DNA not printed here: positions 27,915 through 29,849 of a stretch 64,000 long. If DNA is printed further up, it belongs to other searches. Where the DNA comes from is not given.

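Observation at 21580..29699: Compact Tad/Epd-like archaeal type IV pilus operon ending in a KaiC/FlaH-like ATPase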

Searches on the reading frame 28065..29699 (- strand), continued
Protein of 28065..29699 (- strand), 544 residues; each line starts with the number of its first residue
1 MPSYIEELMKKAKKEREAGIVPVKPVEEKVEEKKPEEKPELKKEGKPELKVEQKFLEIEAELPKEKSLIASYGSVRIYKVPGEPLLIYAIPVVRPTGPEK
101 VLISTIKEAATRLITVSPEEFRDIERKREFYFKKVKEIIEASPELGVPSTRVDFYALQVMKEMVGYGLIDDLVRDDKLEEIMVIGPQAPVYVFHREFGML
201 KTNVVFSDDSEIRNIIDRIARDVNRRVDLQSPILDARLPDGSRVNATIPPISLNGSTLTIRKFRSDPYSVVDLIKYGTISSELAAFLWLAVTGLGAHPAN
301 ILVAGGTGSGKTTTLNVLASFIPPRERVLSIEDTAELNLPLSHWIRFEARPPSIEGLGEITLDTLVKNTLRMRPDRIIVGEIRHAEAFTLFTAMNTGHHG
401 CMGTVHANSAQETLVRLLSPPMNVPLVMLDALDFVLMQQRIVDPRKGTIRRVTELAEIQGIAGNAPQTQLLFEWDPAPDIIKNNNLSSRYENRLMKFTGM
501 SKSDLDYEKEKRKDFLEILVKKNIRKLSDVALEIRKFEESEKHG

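Call 31: find_encoding_contigs(protein=P0119, flank=10000, max_places=1)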
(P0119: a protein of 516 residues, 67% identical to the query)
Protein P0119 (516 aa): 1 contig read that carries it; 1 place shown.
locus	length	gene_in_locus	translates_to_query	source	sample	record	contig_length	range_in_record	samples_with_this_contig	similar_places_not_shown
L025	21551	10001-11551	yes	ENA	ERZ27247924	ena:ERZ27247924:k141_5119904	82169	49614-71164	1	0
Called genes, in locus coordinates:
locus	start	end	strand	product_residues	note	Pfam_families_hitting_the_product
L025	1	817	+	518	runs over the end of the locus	PF23613:ELP3_N, PF04055:Radical_SAM, PF00583:Acetyltransf_1 (faint), PF16199:Radical_SAM_C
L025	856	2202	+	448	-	PF18195:GatD_N, PF00710:Asparaginase, PF17763:Asparaginase_C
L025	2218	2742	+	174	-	PF13207:AAA_17, PF13238:AAA_18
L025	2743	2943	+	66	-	-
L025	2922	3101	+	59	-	-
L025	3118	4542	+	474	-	PF02934:GatB_N, PF02637:GatB_Yqey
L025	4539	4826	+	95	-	-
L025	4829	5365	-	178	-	-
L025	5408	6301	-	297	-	PF01171:ATP_bind_3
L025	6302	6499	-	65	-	PF02597:ThiS, PF21965:SAMP2 (weak)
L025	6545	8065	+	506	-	PF23545:Zn_ribbon_HMPTM, PF04055:Radical_SAM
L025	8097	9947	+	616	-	PF08915:tRNA-Thr_ED, PF00587:tRNA-synt_2b, PF03129:HGTP_anticodon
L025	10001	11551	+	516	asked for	PF00437:T2SSE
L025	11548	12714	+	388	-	PF00482:T2SSF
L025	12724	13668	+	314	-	PF00482:T2SSF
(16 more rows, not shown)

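Call 59: search_solved_structures(query=window:28065-29699:-, max_evalue=1e-50, show_alignments=5)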
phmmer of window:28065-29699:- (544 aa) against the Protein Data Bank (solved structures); distinct sequences matched with E-value up to 1e-50: 6.
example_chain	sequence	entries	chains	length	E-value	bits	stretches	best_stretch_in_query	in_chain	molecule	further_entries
8rkd_E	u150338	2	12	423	8.3e-78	265.2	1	149-475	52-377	Pilus assembly ATPase CpaF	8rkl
8rjf_A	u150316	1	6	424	8.5e-78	265.1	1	149-475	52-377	Pilus assembly ATPase CpaF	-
9e24_A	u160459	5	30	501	1.2e-77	264.6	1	147-475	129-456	CpaF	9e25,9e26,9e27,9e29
2oap_1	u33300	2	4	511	9.9e-75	255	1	98-536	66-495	Type II secretion system protein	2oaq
4ii7_A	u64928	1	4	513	7.5e-64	219.1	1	114-530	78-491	FlaI ATPase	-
4ihq_A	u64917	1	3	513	4.9e-63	216.4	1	114-530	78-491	FlaI ATPase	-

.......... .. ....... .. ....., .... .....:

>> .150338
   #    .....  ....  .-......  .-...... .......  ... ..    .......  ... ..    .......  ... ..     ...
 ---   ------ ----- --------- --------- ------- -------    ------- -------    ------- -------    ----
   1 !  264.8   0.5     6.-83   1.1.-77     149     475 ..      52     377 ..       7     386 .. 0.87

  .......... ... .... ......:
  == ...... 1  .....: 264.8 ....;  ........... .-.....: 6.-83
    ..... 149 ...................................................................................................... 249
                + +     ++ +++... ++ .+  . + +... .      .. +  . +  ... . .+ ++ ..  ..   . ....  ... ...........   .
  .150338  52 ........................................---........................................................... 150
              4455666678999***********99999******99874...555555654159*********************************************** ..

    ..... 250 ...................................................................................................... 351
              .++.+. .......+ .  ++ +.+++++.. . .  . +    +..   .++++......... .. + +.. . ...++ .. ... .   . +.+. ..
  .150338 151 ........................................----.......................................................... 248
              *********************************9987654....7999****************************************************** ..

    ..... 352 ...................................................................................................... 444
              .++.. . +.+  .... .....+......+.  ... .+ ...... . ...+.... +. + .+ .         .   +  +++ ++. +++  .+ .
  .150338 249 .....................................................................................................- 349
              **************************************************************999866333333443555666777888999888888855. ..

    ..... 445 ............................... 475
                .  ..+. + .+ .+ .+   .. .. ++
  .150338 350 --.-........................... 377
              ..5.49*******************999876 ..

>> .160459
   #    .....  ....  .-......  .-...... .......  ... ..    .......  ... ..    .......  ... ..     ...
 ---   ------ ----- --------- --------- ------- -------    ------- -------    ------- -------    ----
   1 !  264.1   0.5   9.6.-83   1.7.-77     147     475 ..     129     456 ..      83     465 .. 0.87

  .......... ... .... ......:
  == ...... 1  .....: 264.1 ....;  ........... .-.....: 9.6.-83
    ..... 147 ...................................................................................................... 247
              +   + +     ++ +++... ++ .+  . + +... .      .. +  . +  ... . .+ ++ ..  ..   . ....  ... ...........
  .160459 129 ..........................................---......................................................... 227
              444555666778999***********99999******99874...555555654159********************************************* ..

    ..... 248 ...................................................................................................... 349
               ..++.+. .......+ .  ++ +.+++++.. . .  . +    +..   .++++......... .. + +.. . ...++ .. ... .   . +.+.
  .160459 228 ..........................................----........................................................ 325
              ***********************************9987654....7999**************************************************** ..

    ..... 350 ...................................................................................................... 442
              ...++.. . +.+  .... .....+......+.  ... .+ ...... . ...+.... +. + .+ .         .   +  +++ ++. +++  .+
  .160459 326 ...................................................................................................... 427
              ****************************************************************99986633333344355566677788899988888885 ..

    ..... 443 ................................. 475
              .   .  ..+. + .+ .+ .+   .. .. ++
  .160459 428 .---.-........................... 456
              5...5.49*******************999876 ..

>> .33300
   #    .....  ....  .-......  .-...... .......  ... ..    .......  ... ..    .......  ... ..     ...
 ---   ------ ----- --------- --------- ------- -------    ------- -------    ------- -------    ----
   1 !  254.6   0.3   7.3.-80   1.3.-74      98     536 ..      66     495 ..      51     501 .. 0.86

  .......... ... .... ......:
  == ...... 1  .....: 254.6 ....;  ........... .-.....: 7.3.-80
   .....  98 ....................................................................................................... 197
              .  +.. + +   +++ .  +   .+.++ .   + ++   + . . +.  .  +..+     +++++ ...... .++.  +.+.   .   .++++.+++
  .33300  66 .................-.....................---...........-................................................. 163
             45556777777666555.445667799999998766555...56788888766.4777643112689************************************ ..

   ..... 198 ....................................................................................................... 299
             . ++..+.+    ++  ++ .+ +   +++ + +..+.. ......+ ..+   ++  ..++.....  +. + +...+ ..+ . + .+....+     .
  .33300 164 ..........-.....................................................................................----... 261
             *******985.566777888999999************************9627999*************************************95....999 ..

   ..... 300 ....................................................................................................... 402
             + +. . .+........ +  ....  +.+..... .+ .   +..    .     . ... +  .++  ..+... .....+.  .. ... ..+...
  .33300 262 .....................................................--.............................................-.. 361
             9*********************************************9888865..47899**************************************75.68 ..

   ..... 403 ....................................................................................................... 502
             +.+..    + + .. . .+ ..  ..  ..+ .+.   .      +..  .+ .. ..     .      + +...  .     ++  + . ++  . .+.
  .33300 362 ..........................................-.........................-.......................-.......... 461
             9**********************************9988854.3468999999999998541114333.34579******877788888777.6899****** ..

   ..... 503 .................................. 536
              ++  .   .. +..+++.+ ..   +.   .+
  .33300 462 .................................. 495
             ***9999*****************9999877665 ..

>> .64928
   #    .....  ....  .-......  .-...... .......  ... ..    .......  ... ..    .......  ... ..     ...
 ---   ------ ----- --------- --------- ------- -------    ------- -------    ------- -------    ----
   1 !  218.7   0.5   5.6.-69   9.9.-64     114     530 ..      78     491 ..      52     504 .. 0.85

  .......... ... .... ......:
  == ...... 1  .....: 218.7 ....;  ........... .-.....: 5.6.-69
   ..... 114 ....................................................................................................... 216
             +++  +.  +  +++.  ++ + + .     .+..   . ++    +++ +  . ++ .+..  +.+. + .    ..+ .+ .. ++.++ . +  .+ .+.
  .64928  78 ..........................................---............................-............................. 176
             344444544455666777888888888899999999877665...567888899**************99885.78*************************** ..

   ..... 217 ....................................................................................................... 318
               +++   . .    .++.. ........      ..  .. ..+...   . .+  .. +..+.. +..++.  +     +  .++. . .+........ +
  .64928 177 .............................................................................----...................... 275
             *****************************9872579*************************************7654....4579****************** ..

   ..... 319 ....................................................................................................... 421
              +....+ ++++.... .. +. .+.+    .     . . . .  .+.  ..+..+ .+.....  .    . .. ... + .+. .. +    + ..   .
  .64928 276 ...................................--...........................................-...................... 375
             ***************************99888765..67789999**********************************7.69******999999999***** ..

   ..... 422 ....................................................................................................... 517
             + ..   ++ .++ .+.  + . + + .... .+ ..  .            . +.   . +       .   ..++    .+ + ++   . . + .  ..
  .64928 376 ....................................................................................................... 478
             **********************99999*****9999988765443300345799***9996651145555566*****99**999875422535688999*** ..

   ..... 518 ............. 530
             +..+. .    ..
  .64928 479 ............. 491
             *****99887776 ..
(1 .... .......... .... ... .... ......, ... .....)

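Call 73: search_protein_families(library=pfam, proteins=[L007:2-814:+, L007:821-1285:+, L007:1254-1778:+, L007:1785-2519:+, L007:2600-4486:+, L007:4487-6130:+, L007:6091-6735:+, L007:6742-7365:+, L007:7688-8317:+], max_evalue=0.001)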
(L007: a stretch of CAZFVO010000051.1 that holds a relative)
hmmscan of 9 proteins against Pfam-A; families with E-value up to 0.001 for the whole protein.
L007:2-814:+ (270 aa): 1 family
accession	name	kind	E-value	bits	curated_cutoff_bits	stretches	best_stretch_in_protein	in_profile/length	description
PF04659.18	Arch_fla_DE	-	0.00099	19.4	21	1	180-227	17-64/96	Archaeal flagella protein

L007:821-1285:+ (154 aa): 1 family
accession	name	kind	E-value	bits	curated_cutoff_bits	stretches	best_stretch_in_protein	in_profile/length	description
PF01917.21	Arch_flagellin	-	5.4e-14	53.3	29.5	1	5-148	4-158/162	Archaebacterial flagellin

L007:1254-1778:+ (174 aa): 1 family
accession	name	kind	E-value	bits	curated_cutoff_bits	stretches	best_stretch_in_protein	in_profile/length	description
PF01917.21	Arch_flagellin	-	5.9e-10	40.1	29.5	1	20-166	7-158/162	Archaebacterial flagellin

L007:1785-2519:+ (244 aa): 7 families
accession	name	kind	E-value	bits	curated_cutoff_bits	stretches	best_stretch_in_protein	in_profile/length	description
PF06745.19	ATPase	-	1.6e-29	103.4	26.6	1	20-239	4-229/231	KaiC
PF05625.17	PAXNEB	-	1.6e-13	50.9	28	1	15-80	17-83/366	PAXNEB protein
PF13481.12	AAA_25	-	2.4e-06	27.7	27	1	22-174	20-189/195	AAA domain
PF05763.18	DUF835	-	5.9e-06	26.6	33.1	1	109-185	55-132/136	Protein of unknown function (DUF835)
PF08423.17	Rad51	-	8.5e-06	25.6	22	1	17-140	8-131/244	Rad51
PF13401.12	AAA_22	-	5.4e-05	24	27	1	36-169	6-117/130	AAA domain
PF14417.12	MEDS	-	0.00057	20.2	29.8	1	55-184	20-155/161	MEDS: MEthanogen/methylotroph, DcmR Sensory domain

L007:2600-4486:+ (628 aa): 3 families
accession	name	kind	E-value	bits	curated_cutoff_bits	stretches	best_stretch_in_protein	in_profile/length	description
PF00437.27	T2SSE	-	3.2e-37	128.5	24.9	1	238-516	4-279/370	Type II/IV secretion system protein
PF00005.33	ABC_tran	-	0.00016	22.7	25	0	364-413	8-57/137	ABC transporter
PF13555.12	AAA_29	-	0.0004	20.5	27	0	366-396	22-51/61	P-loop containing region of AAA domain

L007:4487-6130:+ (547 aa): 1 family
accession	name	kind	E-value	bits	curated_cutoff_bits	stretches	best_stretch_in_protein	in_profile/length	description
PF00482.28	T2SSF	-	1.2e-21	77.4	25.2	2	51-177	2-124/125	Type II secretion system (T2SS), protein F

L007:6091-6735:+ (214 aa): 1 family
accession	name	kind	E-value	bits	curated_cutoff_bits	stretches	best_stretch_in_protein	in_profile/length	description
PF11611.13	DUF4352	-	8.9e-14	52.3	25.9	1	68-188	2-112/122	Domain of unknown function (DUF4352)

L007:6742-7365:+ (207 aa): 0 families

L007:7688-8317:+ (209 aa): 0 families

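Call 76: find_encoding_contigs(protein=P0117, flank=10000, max_places=1)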
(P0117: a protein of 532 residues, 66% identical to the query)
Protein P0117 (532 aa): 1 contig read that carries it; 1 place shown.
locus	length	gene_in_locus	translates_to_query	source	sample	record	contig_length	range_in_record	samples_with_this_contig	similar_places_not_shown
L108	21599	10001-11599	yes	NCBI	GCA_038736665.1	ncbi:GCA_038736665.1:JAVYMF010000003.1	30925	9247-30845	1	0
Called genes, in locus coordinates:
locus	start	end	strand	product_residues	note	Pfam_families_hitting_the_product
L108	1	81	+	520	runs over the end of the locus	PF23613:ELP3_N, PF04055:Radical_SAM, PF16199:Radical_SAM_C, PF00583:Acetyltransf_1 (weak)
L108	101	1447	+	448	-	PF18195:GatD_N, PF00710:Asparaginase, PF17763:Asparaginase_C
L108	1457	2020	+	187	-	PF13207:AAA_17 (faint)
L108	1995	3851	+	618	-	PF02934:GatB_N, PF02938:GAD, PF02637:GatB_Yqey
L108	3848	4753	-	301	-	PF22082:TtuA_LIM_N, PF01171:ATP_bind_3, PF01507:PAPS_reduct, PF03054:tRNA_Me_trans (weak)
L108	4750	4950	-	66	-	PF02597:ThiS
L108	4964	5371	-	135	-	PF13291:ACT_4 (faint), PF19571:ACT_8 (weak), PF01842:ACT (weak), PF22629:ACT_AHAS_ss (faint)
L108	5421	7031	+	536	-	PF23545:Zn_ribbon_HMPTM, PF04055:Radical_SAM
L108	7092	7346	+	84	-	PF02796:HTH_7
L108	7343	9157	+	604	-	PF08915:tRNA-Thr_ED, PF00587:tRNA-synt_2b, PF03129:HGTP_anticodon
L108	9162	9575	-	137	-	PF00293:NUDIX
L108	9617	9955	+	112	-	PF04021:Class_IIIsignal (weak)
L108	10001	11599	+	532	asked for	PF00437:T2SSE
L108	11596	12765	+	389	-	PF00482:T2SSF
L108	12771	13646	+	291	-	PF00482:T2SSF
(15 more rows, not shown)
